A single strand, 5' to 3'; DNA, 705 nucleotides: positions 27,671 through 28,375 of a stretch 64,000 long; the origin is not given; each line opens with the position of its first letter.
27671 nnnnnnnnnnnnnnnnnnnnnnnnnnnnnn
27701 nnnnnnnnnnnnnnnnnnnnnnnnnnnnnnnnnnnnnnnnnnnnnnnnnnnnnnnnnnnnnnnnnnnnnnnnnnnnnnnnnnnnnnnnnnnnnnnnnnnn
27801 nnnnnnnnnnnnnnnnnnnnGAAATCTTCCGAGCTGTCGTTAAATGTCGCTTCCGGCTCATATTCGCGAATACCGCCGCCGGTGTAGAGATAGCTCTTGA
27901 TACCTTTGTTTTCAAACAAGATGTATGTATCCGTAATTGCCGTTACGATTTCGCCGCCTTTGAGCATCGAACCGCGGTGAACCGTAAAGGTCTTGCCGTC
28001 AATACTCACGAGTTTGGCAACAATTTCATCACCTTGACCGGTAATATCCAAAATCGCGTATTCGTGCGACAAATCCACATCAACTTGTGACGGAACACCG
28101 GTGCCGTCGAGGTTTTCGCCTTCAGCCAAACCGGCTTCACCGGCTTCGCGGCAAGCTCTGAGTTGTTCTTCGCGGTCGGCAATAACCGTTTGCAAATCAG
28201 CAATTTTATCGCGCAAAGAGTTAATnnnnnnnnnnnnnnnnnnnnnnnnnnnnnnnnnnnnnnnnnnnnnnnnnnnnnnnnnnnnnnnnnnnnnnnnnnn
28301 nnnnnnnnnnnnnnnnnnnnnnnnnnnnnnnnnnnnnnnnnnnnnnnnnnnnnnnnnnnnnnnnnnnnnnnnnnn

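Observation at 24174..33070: R64/ICE-type type IVb pilus module (pilL-N-O-P-Q-R-S order) divergently paired with a VirB-type T4SS; incomplete gene set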

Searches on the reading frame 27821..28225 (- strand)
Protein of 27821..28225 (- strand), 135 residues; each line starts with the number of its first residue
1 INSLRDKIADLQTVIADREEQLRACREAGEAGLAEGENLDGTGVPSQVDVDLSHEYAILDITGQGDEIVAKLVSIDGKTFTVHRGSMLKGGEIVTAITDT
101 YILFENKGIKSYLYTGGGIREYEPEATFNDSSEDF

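Call 46: search_solved_structures(query=A3, max_evalue=5, show_alignments=1)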
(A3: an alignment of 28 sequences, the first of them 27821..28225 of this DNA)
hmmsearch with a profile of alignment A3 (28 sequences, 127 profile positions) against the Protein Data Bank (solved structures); distinct sequences matched with E-value up to 5: 18.
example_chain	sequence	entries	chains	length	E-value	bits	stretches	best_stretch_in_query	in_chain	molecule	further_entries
1b4u_A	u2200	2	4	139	0.064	16.6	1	11-83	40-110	PROTOCATECHUATE 4,5-DIOXYGENASE | 4,5-DIOXYGENASE ALPHA CHAIN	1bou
4zry_B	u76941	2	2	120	0.24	14.7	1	1-47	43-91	Keratin, type II cytoskeletal 1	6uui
5yi9_A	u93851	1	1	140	0.41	14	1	8-77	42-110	PC4 and SFRS1-interacting protein,Cell division cycle-associated 7-like protein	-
9d1z_C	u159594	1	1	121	0.47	13.8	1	58-89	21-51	Elongin-C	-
8xku_C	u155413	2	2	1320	0.52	13.7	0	79-120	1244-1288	Probable inactive ATP-dependent zinc metalloprotease FTSHI 5, chloroplastic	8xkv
1ghj_A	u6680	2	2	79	0.54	13.6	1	40-76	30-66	E2, THE DIHYDROLIPOAMIDE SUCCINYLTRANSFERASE COMPONENT OF 2-OXOGLUTARATE DEHYDROGENASE COM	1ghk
9d1i_C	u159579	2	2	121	0.67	13.3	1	58-89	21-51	Elongin-C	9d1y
6emq_A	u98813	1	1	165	0.75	13.2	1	8-74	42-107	PC4 and SFRS1-interacting protein,Histone-lysine N-methyltransferase 2A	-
8qu8_C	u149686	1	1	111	0.98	12.8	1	62-89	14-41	Elongin-C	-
1vcb_B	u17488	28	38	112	1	12.8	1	62-89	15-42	PROTEIN (ELONGIN C) | Elongin-C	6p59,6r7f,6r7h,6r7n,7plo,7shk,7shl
6jfv_B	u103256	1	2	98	1.2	12.5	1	1-52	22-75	Keratin, type II cytoskeletal 5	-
22et_E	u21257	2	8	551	1.4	12.3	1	2-60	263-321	PtuA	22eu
22bu_B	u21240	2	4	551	1.4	12.3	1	2-60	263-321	AAA family ATPase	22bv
7cjb_C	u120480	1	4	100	1.5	12.2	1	64-89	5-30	Elongin-C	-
8bb2_K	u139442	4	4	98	1.6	12.1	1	64-89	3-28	Elongin-C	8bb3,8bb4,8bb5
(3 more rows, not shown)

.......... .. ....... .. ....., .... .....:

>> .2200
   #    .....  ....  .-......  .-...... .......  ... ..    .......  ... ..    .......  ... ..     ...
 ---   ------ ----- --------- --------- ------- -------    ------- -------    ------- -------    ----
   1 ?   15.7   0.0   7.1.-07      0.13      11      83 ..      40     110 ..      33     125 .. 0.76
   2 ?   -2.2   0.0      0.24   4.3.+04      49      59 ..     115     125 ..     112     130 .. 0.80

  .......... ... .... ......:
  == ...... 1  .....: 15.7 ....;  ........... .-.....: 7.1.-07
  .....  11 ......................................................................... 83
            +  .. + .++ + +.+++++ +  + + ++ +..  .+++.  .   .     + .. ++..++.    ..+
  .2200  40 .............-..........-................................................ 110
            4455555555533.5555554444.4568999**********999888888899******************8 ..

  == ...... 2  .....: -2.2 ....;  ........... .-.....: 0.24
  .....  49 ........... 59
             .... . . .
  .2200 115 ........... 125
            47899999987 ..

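Call 48: search_protein_families(library=ncbifam, alignment_id=A3, max_evalue=0.1)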
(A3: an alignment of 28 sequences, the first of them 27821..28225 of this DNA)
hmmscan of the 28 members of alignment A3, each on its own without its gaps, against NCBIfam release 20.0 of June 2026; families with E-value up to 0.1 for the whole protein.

A. member 1, window:27821-28225:- (135 aa): 1 family
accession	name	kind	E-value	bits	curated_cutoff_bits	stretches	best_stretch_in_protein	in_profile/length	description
TIGR03021.1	pilP_fam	equivalog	0.0003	21.8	34.65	1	13-100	21-114/119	type IV pilus biogenesis protein PilP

B. families by the number of members that match (of 28 scanned): 17 families
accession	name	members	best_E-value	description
TIGR03021.1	pilP_fam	27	1.5e-11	type IV pilus biogenesis protein PilP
TIGR00498.1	lexA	2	0.00055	transcriptional repressor LexA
NF041515.1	GspC_delta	2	0.018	type II secretion system protein GspC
NF009644.1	PRK13169.1-5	2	0.061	DNA replication initiation control protein YabA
NF033682.1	retention_LapA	2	0.074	retention module-containing protein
NF008916.0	PRK12278.1-4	1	0.0044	50S ribosomal protein L21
NF033882.1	T4SS_lipo_DotD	1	0.0046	type IVB secretion system lipoprotein DotD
NF009643.0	PRK13169.1-4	1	0.018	DNA replication initiation control protein YabA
NF040676.1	wall_bind_EntB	1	0.019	cell wall-binding protein EntB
TIGR00168.2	infC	1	0.02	translation initiation factor IF-3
NF000907.0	PRK00087.1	1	0.031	bifunctional 4-hydroxy-3-methylbut-2-enyl diphosphate reductase/30S ribosomal protein S1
NF038218.1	IcmG_DotF_IVB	1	0.045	type IVB secretion system protein IcmG/DotF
TIGR00243.1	Dxr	1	0.048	1-deoxy-D-xylulose-5-phosphate reductoisomerase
TIGR02227.1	sigpep_I_bact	1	0.049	signal peptidase I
TIGR02500.1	type_III_yscD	1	0.049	type III secretion system inner membrane ring subunit SctD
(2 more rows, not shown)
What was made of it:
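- On Type IVb pilus assembly system (PilN/BfpB-secretin class): The PilP domain is below cut-off in the window protein (E 3e-4) but found in 27 of 28 homologues, best 1.5e-11 (call 48).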
